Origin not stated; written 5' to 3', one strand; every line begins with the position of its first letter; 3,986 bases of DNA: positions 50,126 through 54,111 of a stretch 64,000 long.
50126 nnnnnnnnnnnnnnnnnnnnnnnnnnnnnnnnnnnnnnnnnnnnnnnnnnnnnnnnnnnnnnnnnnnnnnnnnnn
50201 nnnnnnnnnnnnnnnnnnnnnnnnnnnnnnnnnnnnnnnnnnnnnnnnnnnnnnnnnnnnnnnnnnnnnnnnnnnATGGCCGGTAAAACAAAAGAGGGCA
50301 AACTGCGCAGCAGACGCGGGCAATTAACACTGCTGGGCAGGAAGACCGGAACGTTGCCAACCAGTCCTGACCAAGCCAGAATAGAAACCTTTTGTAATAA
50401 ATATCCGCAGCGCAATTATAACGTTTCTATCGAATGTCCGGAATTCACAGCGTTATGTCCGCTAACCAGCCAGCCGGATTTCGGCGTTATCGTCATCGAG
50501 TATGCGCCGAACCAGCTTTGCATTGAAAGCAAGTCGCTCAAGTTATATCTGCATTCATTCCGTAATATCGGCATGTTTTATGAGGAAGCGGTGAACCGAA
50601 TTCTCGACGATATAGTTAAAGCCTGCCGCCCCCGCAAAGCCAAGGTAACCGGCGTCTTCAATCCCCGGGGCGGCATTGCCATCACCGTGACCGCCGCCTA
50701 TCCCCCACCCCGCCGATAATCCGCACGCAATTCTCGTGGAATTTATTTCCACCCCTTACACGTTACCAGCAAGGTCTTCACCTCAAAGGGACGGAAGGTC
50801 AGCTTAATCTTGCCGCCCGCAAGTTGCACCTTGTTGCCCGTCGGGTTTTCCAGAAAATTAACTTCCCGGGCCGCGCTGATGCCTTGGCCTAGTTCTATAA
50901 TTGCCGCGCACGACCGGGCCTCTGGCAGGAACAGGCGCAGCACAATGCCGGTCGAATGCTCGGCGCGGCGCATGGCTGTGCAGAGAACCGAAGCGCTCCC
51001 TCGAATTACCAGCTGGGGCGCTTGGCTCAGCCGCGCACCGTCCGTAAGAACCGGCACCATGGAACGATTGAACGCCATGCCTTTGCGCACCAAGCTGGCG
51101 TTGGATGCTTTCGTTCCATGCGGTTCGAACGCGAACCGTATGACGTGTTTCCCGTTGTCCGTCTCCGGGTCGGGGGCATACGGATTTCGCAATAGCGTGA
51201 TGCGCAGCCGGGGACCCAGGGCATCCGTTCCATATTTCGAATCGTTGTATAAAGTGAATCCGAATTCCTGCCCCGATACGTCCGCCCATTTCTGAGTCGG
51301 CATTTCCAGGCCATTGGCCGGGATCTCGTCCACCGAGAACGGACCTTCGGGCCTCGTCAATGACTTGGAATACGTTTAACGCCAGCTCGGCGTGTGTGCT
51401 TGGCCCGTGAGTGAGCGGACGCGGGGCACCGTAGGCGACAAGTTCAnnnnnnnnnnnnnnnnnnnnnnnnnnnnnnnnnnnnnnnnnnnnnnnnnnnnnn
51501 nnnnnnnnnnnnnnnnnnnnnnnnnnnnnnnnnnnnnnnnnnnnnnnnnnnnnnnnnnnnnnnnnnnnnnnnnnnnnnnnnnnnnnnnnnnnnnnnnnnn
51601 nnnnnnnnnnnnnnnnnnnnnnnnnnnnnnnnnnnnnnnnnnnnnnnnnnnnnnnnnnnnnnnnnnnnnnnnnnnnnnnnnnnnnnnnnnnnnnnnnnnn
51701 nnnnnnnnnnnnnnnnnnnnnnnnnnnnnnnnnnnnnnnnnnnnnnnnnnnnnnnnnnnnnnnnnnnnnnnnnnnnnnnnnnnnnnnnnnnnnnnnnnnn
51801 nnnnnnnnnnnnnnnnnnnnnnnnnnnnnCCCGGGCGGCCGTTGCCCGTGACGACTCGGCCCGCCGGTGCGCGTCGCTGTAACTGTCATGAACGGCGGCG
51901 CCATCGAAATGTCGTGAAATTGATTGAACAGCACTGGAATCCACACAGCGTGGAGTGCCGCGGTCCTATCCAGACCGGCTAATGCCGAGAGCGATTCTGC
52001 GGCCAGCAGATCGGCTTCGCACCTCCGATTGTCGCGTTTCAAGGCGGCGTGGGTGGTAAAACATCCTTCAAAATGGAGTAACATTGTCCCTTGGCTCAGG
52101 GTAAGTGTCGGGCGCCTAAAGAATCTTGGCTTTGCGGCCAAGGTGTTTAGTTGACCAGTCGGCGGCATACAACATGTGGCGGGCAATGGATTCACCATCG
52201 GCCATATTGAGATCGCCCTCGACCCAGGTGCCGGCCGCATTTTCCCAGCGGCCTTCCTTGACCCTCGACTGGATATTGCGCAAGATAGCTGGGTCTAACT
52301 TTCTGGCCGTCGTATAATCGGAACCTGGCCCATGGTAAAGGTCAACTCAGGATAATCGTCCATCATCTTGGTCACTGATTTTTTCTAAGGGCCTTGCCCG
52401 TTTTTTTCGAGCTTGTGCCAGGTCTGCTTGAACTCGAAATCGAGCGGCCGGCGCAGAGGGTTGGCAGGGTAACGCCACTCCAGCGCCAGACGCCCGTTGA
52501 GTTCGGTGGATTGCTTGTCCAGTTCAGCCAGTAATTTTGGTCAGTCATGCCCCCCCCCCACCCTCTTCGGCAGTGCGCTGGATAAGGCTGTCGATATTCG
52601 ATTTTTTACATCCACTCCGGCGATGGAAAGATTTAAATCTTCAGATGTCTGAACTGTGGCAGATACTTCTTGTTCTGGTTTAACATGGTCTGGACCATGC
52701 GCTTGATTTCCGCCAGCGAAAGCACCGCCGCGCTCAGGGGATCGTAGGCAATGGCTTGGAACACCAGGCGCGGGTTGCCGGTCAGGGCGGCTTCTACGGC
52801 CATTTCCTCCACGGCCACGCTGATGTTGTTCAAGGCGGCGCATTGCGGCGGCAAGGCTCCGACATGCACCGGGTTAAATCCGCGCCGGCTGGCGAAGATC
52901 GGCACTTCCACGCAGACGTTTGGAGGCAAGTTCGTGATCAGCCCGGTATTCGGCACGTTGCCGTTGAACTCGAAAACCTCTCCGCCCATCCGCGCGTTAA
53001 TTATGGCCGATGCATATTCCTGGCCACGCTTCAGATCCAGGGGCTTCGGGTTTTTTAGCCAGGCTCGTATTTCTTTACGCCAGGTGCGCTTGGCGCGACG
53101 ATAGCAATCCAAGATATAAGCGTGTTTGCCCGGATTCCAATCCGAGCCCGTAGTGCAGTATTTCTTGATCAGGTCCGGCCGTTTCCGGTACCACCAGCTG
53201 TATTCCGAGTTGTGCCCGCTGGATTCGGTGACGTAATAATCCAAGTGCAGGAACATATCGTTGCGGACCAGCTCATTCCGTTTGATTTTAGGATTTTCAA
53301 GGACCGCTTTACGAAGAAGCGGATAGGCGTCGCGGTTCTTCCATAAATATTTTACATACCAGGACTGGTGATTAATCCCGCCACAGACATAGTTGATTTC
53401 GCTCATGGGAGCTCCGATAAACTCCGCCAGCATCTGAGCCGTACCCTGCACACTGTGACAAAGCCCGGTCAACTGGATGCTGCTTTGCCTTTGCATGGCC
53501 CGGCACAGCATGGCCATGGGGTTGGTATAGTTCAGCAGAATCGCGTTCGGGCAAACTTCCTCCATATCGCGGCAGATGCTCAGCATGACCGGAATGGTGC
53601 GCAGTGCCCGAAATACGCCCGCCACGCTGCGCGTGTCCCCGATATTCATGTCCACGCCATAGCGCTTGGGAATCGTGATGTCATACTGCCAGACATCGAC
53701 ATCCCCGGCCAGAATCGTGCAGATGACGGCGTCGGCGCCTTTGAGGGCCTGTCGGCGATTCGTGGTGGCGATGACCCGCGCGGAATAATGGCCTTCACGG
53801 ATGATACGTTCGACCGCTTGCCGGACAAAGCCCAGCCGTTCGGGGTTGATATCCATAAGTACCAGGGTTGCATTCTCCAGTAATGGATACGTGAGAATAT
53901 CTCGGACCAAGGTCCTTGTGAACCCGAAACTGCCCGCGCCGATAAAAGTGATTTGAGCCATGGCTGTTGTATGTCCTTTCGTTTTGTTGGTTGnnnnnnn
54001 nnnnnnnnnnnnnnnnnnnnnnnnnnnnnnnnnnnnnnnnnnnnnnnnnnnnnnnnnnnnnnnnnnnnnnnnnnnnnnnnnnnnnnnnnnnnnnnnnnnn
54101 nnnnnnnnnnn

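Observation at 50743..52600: Decayed GH38 alpha-mannosidase remnant lacking its catalytic N-terminal third, followed by a C10 tract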

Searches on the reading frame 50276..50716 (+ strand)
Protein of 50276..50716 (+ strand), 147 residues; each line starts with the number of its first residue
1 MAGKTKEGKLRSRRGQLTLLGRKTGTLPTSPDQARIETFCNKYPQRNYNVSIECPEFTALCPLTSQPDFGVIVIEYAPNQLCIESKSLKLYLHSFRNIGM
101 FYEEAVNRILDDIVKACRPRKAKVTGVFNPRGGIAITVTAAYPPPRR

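Call 7: find_encoding_contigs(protein=window:50276-50716:+, flank=6000, max_places=10)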
Protein window:50276-50716:+ (147 aa): 1 contig read that carries it; 1 place shown.
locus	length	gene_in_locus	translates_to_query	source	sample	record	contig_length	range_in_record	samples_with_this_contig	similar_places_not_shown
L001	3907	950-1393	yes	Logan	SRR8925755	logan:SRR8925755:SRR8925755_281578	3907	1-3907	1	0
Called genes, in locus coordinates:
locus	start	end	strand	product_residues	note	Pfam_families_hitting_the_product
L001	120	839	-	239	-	-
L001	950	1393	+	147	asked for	PF14489:QueF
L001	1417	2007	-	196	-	PF07748:Glyco_hydro_38C, PF17677:Glyco_hydro38C2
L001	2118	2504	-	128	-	-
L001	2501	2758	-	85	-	PF09261:Alpha-mann_mid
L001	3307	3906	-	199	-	?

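Call 37: list_cluster_members(proteins=[P0001, window:50276-50716:+])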
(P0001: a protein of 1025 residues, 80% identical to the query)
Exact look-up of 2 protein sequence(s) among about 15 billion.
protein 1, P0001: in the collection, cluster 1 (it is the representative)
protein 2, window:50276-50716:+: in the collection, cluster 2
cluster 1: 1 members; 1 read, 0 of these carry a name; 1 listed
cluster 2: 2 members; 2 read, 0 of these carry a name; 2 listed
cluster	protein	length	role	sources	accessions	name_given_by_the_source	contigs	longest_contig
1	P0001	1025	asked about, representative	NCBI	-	-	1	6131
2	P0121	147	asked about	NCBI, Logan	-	-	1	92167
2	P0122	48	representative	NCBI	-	-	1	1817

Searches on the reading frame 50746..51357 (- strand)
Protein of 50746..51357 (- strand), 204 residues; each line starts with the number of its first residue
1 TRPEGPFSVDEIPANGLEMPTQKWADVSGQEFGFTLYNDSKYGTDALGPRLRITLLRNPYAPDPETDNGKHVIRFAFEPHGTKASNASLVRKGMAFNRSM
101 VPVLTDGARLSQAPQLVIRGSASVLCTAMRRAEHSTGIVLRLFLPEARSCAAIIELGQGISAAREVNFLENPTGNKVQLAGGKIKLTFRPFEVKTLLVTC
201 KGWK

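Call 5: search_protein_families(library=pfam, proteins=[window:50746-51357:-], max_evalue=1)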
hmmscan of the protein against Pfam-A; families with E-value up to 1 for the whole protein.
seq(204 aa): 3 families
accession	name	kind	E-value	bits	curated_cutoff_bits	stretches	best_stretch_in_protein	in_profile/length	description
PF07748.19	Glyco_hydro_38C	-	2.7e-10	41.3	25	1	17-65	157-206/206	Glycosyl hydrolases family 38 C-terminal domain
PF17677.7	Glyco_hydro38C2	-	6.2e-10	39.5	22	1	124-196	2-72/72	Glycosyl hydrolases family 38 C-terminal beta sandwich domain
PF09391.15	DUF2000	-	0.11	12.9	25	1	108-160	48-100/133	Protein of unknown function (DUF2000)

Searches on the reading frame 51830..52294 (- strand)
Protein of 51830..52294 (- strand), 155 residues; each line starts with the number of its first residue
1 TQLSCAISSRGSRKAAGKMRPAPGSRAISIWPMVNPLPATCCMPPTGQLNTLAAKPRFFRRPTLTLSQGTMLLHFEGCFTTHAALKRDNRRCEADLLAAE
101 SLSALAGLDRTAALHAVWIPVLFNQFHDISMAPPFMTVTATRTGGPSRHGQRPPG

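Call 5: search_protein_families(library=pfam, proteins=[window:51830-52294:-], max_evalue=1)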
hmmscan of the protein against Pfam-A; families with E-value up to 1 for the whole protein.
seq(155 aa): 1 family
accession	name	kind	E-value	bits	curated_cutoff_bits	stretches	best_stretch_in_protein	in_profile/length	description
PF09261.16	Alpha-mann_mid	-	1.4e-11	44.7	31.1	1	75-129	3-61/96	Alpha mannosidase middle domain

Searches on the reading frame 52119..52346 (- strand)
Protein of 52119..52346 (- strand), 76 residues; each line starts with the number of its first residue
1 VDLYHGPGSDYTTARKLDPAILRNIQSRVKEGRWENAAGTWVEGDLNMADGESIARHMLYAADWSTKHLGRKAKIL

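Call 5: search_protein_families(library=pfam, proteins=[window:52119-52346:-], max_evalue=1)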
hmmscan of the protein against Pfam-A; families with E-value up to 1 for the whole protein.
seq(76 aa): 1 family
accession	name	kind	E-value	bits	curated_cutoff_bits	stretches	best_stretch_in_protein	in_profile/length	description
PF01074.27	Glyco_hydro_38N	-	2.2e-11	44.2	25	1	15-75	56-116/270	Glycosyl hydrolases family 38 N-terminal domain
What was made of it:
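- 52104..52382 (-): Block B: codons 256-349, part of the GH38N catalytic domain. There is a 1-nt deletion between 52317 and 52316. Codon 345 is TGG>TAG at 52116-52118. Pfam Glyco_hydro_38N profile positions 56-116, E=2e-11 (call 5).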

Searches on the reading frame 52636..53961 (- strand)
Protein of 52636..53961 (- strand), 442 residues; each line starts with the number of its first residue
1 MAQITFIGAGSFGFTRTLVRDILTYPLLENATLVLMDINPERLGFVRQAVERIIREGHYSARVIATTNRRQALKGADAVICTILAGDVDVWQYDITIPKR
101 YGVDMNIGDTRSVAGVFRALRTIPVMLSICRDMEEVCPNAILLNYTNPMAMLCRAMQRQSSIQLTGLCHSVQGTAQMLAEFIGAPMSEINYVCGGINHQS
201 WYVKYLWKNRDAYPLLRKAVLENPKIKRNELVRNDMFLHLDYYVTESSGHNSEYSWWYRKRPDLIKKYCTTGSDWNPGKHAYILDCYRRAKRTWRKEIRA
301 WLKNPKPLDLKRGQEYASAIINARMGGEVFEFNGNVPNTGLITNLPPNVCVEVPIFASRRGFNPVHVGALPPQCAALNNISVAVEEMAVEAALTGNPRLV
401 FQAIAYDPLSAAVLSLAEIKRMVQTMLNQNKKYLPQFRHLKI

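Call 6: find_encoding_contigs(protein=window:52636-53961:-, flank=6000, max_places=10)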
Protein window:52636-53961:- (442 aa): no gene with exactly this product is on record in the collection.
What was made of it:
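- Tried and rejected: Exact look-up of the window GH4 protein: nothing on record (call 6).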

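Call 34: search_protein_families(library=pfam, proteins=[window:52636-53961:-], max_evalue=0.001)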
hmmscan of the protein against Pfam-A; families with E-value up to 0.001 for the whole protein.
window:52636-53961:- (442 aa): 3 families
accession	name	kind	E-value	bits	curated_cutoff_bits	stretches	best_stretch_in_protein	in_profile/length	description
PF02056.22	Glyco_hydro_4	-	1.1e-53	182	23.2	1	3-182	1-181/183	Family 4 glycosyl hydrolase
PF11975.13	Glyco_hydro_4C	-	1.7e-50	172.4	24.1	1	193-409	1-210/211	Family 4 glycosyl hydrolase C-terminal domain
PF00056.29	Ldh_1_N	-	0.00033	21.1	27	0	123-162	95-134/141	lactate/malate dehydrogenase, NAD binding domain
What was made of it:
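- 52633..53961 (-): Intact GH4 gene (442 aa) directly upstream. Public sources name its relatives alpha-galactosidase. Pfam Glyco_hydro_4 and Glyco_hydro_4C (call 34).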

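Call 49: find_homologous_proteins(query=window:52636-53961:-, max_evalue=1e-100)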
Query window:52636-53961:- (442 aa): 7883 proteins with E <= 1e-100 among 8000 candidates; the best 120 are listed.
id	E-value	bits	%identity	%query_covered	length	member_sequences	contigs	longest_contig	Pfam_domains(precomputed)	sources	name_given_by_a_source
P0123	2.4e-277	938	90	100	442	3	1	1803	PF11975.14,PF02056.23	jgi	-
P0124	1.1e-275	932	89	100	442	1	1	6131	PF11975.14,PF02056.23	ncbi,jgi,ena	-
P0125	2.4e-265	898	85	100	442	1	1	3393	PF11975.14,PF02056.23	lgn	-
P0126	1.9e-259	879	83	100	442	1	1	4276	PF11975.14,PF02056.23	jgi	jgi:alpha-galactosidase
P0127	1.4e-250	849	81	100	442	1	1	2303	PF11975.14,PF02056.23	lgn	-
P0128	2.2e-250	849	79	100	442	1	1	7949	PF11975.14,PF02056.23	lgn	-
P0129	9.0e-250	847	80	100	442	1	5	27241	PF11975.14,PF02056.23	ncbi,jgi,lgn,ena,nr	ncbi:MAG: alpha-galactosidase [Verrucomicrobia bacterium]|nr:alpha-galactosidase [Verrucomicrobiota 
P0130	4.4e-249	845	81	100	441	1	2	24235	PF11975.14,PF02056.23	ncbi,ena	-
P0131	5.9e-248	841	80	100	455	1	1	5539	PF11975.14,PF02056.23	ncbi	-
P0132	4.5e-241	818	79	100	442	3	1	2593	PF11975.14,PF02056.23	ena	-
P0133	9.1e-241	817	77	100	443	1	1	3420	PF11975.14,PF02056.23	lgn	-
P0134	1.3e-239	813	77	100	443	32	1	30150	PF11975.14,PF02056.23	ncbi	ncbi:MAG: alpha-galactosidase [Verrucomicrobiota bacterium]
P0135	1.2e-238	810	78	100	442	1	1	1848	PF11975.14,PF02056.23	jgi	-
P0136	2.4e-238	809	77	100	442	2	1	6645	PF11975.14,PF02056.23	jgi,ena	-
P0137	1.9e-237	806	77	100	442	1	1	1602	PF11975.14,PF00056.30,PF02056.23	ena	-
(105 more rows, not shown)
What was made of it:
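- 52633..53961 (-): Source names are in call 49.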

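Call 50: find_encoding_contigs(protein=P0125, flank=6000, max_places=3)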
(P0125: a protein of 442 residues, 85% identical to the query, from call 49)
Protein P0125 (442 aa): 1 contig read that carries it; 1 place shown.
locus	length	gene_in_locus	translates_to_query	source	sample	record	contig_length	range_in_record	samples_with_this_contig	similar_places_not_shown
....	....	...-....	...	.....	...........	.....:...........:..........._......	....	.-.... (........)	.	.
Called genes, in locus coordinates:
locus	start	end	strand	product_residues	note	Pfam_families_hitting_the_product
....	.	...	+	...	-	?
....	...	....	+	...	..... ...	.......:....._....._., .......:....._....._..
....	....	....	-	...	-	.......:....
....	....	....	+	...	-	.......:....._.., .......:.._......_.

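Call 51: find_encoding_contigs(protein=P0126, flank=6000, max_places=3)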
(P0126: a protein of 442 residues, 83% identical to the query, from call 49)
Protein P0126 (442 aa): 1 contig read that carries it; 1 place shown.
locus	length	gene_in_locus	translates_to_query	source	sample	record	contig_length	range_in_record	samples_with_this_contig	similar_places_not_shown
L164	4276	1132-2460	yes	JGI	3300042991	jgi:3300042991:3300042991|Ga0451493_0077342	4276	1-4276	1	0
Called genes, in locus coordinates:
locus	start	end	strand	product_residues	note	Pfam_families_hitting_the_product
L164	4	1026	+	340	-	PF00437:T2SSE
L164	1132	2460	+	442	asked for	PF02056:Glyco_hydro_4, PF11975:Glyco_hydro_4C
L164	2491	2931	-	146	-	PF14489:QueF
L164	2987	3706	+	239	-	PF24481:CT398_CC, PF02591:Zn_ribbon_9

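Call 52: find_encoding_contigs(protein=P0128, flank=6000, max_places=3)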
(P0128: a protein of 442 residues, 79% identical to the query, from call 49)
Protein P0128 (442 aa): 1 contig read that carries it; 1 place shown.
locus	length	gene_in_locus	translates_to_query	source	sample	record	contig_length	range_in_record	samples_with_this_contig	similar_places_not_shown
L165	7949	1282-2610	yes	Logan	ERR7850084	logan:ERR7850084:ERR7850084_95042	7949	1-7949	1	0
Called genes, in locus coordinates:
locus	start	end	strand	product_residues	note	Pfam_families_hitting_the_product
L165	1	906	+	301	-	?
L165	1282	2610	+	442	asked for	PF02056:Glyco_hydro_4, PF11975:Glyco_hydro_4C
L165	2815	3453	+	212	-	-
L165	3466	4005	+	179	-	PF10962:DUF2764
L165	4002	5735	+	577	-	PF02874:ATP-synt_ab_N, PF16886:ATP-synt_ab_Xtn, PF00006:ATP-synt_ab, PF22919:ATP-synt_VA_C (weak)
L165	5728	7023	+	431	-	PF02874:ATP-synt_ab_N, PF00006:ATP-synt_ab, PF22919:ATP-synt_VA_C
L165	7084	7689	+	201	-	PF01813:ATP-synt_D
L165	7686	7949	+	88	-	?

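Call 53: find_encoding_contigs(protein=P0130, flank=6000, max_places=3)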
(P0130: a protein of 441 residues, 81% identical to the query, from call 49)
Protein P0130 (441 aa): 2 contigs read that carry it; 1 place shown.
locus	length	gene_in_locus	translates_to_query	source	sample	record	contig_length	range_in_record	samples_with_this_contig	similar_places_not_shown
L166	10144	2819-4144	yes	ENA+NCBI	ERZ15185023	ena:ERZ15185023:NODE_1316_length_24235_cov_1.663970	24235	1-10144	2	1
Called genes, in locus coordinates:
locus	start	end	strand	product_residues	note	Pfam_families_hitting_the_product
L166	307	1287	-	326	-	PF01032:FecCD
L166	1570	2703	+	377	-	PF04055:Radical_SAM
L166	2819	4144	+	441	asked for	PF02056:Glyco_hydro_4, PF11975:Glyco_hydro_4C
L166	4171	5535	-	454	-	PF16980:CitMHS_2, PF03600:CitMHS (weak)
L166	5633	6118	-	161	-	PF00383:dCMP_cyt_deam_1, PF14437:MafB19-deam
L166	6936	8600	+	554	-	PF05598:DUF772, PF01609:DDE_Tnp_1 (weak), PF13751:DDE_Tnp_1_6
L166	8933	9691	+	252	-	PF00106:adh_short, PF08659:KR, PF13561:adh_short_C2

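Call 54: find_encoding_contigs(protein=P0123, flank=6000, max_places=3)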
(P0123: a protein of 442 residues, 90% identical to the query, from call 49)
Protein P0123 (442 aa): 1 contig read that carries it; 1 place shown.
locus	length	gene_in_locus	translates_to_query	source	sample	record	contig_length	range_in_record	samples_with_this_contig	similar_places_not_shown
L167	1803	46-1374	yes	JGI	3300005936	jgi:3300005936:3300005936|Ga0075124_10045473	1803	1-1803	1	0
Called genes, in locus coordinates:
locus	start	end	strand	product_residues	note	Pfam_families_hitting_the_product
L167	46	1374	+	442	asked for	PF02056:Glyco_hydro_4, PF11975:Glyco_hydro_4C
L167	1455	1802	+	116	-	?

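Call 55: find_encoding_contigs(protein=P0131, flank=6000, max_places=3)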
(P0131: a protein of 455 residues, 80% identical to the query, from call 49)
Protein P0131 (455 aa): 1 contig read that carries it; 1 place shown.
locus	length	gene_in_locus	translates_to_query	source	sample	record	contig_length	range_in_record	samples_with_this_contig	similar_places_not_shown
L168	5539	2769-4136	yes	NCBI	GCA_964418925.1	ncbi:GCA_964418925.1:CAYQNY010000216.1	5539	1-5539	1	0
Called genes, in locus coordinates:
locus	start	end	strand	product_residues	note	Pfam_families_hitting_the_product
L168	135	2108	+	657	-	PF00072:Response_reg, PF00989:PAS, PF08448:PAS_4 (weak), PF13426:PAS_9 (weak), PF02518:HATPase_c, PF00072:Response_reg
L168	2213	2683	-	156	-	PF00383:dCMP_cyt_deam_1, PF14437:MafB19-deam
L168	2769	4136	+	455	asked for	PF02056:Glyco_hydro_4, PF11975:Glyco_hydro_4C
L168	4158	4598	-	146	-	PF14489:QueF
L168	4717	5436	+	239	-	PF24481:CT398_CC, PF02591:Zn_ribbon_9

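Call 56: find_encoding_contigs(protein=P0129, flank=6000, max_places=3)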
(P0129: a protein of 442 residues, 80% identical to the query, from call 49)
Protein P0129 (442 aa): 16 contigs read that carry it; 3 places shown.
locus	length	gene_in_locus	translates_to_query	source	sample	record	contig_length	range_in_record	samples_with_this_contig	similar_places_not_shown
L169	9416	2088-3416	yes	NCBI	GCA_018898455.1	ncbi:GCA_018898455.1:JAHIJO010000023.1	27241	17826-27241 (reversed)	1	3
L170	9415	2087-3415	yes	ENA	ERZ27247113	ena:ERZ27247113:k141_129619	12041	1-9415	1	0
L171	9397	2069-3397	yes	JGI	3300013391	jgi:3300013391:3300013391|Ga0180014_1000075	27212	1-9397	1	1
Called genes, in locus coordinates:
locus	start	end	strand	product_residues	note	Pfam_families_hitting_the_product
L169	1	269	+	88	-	?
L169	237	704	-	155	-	PF13470:PIN_3, PF01850:PIN (weak)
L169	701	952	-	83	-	PF01402:RHH_1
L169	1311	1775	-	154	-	PF00383:dCMP_cyt_deam_1, PF14437:MafB19-deam, PF14439:Bd3614-deam (weak)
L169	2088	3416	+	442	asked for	PF02056:Glyco_hydro_4, PF11975:Glyco_hydro_4C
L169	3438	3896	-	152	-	PF14489:QueF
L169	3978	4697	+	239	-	PF24481:CT398_CC, PF02591:Zn_ribbon_9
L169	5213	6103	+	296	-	-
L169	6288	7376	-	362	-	PF10502:Peptidase_S26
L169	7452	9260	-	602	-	PF00009:GTP_EFTU, PF03144:GTP_EFTU_D2, PF14492:EFG_III (weak), PF00679:EFG_C, PF06421:LepA_C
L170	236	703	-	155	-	PF13470:PIN_3, PF01850:PIN (weak)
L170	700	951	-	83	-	PF01402:RHH_1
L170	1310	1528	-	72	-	-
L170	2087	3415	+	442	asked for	PF02056:Glyco_hydro_4, PF11975:Glyco_hydro_4C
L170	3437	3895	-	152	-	PF14489:QueF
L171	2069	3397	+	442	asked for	PF02056:Glyco_hydro_4, PF11975:Glyco_hydro_4C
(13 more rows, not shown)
